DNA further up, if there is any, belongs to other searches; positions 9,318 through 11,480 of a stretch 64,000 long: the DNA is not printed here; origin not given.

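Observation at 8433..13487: Three-gene porin-cytochrome cluster (decaheme cytochrome, 620-aa beta-barrel, 713-aa decaheme cytochrome): candidate extracellular electron-transfer conduit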

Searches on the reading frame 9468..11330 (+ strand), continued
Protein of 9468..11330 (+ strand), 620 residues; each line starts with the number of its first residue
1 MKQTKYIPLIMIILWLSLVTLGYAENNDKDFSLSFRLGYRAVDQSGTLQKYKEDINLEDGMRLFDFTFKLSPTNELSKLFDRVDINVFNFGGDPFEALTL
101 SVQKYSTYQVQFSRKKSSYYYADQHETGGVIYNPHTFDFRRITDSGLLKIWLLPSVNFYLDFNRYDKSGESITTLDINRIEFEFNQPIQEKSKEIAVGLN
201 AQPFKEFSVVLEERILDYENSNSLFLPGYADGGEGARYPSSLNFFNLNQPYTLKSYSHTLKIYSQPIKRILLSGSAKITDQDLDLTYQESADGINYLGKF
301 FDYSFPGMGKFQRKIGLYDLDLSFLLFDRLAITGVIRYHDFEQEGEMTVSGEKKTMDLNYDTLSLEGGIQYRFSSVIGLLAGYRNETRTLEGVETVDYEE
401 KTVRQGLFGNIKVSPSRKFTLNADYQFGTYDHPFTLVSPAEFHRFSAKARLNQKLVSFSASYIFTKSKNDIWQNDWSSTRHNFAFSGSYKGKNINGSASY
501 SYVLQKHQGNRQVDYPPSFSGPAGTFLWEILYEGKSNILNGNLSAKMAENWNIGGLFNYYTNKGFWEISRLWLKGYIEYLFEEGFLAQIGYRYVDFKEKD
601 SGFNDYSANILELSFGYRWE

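Call 36: fold_search(model_id=the predicted structure, library=pdb)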
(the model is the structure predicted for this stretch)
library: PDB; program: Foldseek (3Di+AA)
matches with E <= 10: 814; with E <= 0.001: 340
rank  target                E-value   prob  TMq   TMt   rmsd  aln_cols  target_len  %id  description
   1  6r2q_B                2.3e-16  1.00  0.66  0.63   8.2       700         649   14  Structure of the Mtr complex (released 2020-04-22)
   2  1xkw                  3.5e-10  1.00  0.44  0.42  15.2       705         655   11  Pyochelin outer membrane receptor FptA from Pseudomonas aeruginosa (released 2005-10-04)
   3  8a60_A                1.1e-09  1.00  0.44  0.41  11.8       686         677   10  Crystal structure of FhuA in complex with the superinfection exclusion lipoprotein Llp (released 2022-10-05)
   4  1nqg                  1.9e-09  1.00  0.44  0.47  14.6       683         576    9  OUTER MEMBRANE COBALAMIN TRANSPORTER (BTUB) FROM E. COLI, WITH BOUND CALCIUM (released 2003-04-29)
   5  6h7v_A                1.9e-09  1.00  0.43  0.40  12.3       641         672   11  Crystal structure of BauA, the Ferric preacinetobactin receptor from Acinetobacter baumannii (released 2018-10-10)
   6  6fok_A                2.0e-09  1.00  0.41  0.39  12.5       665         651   10  Copper transporter OprC (released 2019-03-13)
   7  6z8r_A                2.8e-09  1.00  0.41  0.39  12.1       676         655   10  Copper transporter OprC (released 2021-06-09)
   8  4epa                  3.1e-09  1.00  0.43  0.42  18.7       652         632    8  The crystal structure of the ferric yersiniabactin uptake receptor FyuA from Yersinia pestis (released 2012-06-20)
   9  6z8q_A                3.2e-09  1.00  0.41  0.39  12.4       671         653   10  Copper transporter OprC (released 2021-06-09)
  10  4rdr                  3.4e-09  1.00  0.45  0.40  14.6       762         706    9  Structure of the bacterial Zn-transporter ZnuD from Neisseria meningitidis (locked conformation bound to zinc and cadmiu (released 2015-08-19)
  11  6h7f_A                4.3e-09  1.00  0.42  0.40  12.4       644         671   10  Crystal structure of BauA, the Ferric preacinetobactin receptor from Acinetobacter baumannii in complex with Fe3+-Prea (released 2018-10-10)
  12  4aip_B                5.4e-09  1.00  0.42  0.40  14.9       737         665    8  The FrpB iron transporter from Neisseria meningitidis (F3-3 variant) (released 2013-01-23)
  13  6z8y_A                5.4e-09  1.00  0.40  0.38  11.7       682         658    8  Copper transporter OprC (released 2021-06-09)
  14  9a3c_MODEL_1_A        5.6e-09  1.00  0.45  0.38  12.4       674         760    9  Model of E. coli Fiu by in-cell photo-crosslinking MS and deep learning (released 2023-02-24)
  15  6z8u_B                5.6e-09  1.00  0.40  0.38  12.5       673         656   10  Copper transporter OprC (released 2021-06-09)
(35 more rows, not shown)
